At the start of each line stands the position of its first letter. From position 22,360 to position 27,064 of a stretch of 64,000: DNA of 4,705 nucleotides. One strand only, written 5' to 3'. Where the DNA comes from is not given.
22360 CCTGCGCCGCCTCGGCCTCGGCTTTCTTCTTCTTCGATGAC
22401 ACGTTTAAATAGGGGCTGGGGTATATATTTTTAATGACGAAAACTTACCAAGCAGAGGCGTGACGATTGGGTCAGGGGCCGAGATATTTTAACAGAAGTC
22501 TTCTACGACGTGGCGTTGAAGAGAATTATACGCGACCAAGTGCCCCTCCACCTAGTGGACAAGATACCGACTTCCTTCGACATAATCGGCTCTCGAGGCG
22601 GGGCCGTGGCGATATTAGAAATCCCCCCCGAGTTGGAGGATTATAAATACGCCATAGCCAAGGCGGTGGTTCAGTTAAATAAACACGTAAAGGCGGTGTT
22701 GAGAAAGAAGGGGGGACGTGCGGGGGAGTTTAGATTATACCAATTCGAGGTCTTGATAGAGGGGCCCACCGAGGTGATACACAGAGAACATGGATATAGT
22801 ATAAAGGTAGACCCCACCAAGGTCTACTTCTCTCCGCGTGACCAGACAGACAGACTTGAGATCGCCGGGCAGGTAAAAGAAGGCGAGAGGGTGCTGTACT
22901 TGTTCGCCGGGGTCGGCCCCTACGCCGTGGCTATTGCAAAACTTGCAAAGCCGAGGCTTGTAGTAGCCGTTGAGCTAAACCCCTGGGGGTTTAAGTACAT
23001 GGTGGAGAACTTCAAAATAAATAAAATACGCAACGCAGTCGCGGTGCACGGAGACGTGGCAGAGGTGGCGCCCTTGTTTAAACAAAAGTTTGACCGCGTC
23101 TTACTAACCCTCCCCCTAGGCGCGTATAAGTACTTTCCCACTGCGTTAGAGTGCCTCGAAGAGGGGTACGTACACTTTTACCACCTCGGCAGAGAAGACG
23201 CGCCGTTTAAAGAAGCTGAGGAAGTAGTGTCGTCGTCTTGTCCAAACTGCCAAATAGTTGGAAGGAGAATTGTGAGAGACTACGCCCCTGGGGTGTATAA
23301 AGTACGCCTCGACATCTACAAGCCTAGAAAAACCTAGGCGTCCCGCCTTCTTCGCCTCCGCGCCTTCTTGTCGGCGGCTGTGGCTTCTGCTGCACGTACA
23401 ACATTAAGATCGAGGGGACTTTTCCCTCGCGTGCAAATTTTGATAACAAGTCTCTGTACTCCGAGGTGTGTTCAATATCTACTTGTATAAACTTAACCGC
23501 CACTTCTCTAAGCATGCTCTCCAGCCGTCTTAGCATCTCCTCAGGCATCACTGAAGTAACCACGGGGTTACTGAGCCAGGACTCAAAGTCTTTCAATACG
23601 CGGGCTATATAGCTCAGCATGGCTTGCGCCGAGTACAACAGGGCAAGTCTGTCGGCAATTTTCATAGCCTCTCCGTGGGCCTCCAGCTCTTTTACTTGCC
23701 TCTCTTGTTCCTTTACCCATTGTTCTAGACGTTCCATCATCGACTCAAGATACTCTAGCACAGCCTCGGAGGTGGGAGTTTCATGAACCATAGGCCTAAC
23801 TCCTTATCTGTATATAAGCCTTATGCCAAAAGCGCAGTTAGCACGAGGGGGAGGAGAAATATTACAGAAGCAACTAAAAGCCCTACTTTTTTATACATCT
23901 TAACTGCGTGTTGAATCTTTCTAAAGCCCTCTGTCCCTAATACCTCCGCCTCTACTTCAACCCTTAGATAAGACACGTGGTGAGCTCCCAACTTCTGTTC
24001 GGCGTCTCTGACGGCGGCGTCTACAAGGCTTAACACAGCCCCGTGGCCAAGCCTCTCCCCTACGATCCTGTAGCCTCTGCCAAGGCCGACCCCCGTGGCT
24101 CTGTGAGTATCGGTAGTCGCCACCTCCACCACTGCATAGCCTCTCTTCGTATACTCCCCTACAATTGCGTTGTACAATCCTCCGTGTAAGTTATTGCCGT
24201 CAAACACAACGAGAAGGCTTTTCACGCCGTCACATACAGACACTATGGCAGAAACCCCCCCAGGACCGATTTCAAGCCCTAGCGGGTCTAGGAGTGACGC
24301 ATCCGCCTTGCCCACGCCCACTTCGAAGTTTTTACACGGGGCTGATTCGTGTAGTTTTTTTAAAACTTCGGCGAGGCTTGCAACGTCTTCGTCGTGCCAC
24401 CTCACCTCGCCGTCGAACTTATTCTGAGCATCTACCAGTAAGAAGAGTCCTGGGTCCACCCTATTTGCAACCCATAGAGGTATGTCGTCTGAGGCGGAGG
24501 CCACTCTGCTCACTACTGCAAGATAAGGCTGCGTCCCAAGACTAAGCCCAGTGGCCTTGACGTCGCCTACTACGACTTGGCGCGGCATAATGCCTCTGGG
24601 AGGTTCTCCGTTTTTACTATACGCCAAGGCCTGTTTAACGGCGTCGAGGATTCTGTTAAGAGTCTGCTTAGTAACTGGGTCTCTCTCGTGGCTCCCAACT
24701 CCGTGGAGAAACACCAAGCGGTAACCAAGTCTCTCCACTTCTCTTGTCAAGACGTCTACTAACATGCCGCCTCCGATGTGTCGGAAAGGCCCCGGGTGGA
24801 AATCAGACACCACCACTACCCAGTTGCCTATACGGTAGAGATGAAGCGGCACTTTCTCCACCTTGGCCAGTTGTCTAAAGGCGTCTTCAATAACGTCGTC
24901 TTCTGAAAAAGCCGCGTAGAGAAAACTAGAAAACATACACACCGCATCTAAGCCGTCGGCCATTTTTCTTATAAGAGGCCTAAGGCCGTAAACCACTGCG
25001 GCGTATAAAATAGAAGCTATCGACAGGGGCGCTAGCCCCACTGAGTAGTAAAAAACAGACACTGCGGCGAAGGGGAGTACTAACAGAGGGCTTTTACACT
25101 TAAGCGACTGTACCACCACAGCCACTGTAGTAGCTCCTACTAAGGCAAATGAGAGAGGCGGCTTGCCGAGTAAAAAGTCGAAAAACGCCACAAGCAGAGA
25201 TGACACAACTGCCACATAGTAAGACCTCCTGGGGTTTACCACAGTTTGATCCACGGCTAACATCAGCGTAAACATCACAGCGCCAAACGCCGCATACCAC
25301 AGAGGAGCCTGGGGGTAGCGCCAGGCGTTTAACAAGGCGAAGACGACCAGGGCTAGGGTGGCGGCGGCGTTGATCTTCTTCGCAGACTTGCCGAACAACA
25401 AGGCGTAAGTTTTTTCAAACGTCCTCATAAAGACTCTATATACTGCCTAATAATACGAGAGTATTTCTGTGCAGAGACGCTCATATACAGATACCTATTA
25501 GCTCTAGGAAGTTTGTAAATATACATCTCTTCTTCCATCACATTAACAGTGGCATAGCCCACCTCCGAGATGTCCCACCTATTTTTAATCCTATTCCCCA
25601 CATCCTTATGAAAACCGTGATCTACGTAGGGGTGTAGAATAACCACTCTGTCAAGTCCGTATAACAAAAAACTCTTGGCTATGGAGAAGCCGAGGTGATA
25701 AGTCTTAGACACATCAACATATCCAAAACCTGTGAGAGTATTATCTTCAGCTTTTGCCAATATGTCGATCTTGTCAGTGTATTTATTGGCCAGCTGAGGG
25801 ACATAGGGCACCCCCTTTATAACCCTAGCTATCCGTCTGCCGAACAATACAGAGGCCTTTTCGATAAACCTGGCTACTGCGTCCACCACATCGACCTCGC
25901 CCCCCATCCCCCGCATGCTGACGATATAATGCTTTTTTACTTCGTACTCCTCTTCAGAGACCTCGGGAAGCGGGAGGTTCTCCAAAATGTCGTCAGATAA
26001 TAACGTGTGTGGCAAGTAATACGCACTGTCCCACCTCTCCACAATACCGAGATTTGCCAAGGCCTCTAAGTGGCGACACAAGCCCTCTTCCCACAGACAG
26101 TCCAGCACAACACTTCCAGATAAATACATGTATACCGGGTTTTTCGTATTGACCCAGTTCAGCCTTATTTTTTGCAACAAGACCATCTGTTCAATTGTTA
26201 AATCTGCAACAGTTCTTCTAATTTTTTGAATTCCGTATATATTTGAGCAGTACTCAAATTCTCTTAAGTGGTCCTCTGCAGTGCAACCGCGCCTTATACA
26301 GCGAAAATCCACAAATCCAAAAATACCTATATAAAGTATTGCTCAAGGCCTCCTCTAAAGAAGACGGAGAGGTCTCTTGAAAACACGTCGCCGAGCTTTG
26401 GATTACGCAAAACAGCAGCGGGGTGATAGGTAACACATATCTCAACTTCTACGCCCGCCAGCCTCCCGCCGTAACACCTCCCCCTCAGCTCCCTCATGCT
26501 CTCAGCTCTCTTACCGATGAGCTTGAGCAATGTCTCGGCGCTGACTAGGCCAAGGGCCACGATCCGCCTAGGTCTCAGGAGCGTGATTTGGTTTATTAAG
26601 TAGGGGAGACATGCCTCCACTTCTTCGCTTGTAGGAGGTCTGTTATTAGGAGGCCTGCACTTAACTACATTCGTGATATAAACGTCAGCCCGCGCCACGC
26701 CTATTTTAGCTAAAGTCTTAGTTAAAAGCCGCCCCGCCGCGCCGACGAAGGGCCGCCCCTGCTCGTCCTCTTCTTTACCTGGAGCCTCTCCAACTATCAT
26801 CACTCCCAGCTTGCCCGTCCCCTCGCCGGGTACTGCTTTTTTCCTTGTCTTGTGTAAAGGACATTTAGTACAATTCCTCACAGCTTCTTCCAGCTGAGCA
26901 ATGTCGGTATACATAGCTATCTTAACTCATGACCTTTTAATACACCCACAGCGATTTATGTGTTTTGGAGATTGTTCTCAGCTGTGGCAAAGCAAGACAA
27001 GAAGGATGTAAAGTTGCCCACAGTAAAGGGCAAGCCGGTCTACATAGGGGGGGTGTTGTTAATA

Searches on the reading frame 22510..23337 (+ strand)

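Call 67: search_protein_families(library=pfam, proteins=[window:22510-23337:+], max_evalue=0.00001)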
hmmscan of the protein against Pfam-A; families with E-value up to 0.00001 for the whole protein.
window:22510-23337:+ (275 aa): 2 families
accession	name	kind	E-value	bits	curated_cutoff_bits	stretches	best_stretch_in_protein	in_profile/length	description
PF02475.24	TRM5-TYW2_MTfase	-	6.1e-43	147.1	28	1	90-245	2-157/164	TRM5/TYW2 methyltransferase domain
PF25133.1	TYW2_N_2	-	1.7e-17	63.7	27.7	1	3-83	1-75/79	TYW2 N-terminal domain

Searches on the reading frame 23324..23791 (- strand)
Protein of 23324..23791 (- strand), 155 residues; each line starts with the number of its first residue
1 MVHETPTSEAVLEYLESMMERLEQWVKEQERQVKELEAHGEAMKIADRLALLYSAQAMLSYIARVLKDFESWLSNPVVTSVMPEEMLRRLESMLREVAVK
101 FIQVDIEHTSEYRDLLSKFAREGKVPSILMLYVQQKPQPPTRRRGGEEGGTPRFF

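Call 67: search_protein_families(library=pfam, proteins=[window:23324-23791:-], max_evalue=0.00001)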
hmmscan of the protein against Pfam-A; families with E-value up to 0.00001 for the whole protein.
window:23324-23791:- (155 aa): 1 family
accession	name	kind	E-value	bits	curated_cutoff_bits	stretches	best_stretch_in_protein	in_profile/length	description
PF09921.14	DUF2153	-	7.5e-45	152.2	23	1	21-143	1-123/123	Uncharacterized protein conserved in archaea (DUF2153)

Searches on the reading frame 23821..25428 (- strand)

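Call 68: search_protein_families(library=pfam, proteins=[window:23821-25428:-], max_evalue=0.00001)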
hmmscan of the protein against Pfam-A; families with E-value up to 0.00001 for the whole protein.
window:23821-25428:- (535 aa): 1 family
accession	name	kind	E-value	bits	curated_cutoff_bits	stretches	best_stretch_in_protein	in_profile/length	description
PF09843.14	DUF2070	-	3.2e-99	333.2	30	1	4-531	1-561/561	Predicted membrane protein (DUF2070)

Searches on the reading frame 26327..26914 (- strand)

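Call 68: search_protein_families(library=pfam, proteins=[window:26327-26914:-], max_evalue=0.00001)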
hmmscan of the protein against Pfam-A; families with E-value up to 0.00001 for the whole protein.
window:26327-26914:- (195 aa): 1 family
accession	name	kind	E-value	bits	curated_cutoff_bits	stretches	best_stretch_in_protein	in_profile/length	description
PF03167.25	UDG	-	7e-37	127.1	24.3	1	29-173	1-126/141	Uracil DNA glycosylase superfamily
